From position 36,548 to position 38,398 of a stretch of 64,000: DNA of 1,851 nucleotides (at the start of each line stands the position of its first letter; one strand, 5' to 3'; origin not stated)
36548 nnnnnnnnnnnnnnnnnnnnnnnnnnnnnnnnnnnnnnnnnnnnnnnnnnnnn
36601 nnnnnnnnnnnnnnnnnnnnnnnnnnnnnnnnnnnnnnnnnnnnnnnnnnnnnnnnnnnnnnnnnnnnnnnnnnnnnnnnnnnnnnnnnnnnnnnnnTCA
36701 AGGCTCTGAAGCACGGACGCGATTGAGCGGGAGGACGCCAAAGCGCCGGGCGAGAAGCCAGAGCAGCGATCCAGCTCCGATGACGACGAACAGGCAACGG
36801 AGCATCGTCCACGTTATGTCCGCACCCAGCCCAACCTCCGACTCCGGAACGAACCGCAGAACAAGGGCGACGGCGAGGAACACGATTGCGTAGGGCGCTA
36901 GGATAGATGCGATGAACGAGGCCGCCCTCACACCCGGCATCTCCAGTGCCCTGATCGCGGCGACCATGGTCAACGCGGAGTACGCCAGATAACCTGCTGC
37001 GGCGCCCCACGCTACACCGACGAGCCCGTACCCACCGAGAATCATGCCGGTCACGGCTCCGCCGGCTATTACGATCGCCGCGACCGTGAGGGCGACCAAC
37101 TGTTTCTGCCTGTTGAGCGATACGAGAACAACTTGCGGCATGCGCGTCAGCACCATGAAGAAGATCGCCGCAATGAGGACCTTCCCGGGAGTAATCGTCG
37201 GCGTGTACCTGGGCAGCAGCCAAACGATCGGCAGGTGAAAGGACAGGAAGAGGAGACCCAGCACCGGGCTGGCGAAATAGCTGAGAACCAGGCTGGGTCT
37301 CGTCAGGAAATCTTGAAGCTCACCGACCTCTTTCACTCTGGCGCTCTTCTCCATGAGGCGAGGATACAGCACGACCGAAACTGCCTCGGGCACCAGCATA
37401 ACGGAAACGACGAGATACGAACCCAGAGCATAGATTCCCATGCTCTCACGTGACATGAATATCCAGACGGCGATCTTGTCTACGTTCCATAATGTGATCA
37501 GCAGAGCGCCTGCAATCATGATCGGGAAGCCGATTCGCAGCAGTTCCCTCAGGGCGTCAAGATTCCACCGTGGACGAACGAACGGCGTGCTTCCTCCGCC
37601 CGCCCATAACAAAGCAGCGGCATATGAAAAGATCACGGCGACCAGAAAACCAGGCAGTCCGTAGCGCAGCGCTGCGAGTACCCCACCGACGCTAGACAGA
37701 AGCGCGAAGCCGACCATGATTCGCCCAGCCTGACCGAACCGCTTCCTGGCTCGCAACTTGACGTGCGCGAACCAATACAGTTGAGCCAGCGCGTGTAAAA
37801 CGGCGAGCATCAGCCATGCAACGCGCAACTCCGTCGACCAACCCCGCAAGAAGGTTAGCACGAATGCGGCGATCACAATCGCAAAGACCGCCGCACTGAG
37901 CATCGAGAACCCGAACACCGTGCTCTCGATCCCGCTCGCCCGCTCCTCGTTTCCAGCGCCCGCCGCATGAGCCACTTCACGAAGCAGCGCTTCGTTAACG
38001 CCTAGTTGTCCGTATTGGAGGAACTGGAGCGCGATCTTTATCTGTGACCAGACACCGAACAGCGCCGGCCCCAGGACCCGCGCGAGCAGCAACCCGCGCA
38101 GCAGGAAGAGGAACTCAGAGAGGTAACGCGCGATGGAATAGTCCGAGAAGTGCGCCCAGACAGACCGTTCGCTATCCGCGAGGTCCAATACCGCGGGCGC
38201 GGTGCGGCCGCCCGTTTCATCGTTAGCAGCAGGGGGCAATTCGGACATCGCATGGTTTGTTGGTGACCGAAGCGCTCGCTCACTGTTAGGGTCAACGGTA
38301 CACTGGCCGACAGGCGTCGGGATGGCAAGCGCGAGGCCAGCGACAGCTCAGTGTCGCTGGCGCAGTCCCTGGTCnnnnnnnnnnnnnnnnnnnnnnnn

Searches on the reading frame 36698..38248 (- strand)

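Call 12: search_protein_families(library=pfam, proteins=[window:36698-38248:-], max_evalue=0.001)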
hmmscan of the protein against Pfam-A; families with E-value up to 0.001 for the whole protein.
window:36698-38248:- (516 aa): 1 family
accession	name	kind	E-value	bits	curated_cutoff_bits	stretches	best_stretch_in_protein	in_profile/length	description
PF13440.11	Polysacc_synt_3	-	2.7e-11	43.7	23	1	54-336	1-275/293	Polysaccharide biosynthesis protein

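Call 58: search_protein_families(library=ncbifam, proteins=[window:36698-38248:-], max_evalue=0.00001)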
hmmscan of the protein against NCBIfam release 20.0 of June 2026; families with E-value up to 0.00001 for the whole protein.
window:36698-38248:- (516 aa): 0 families
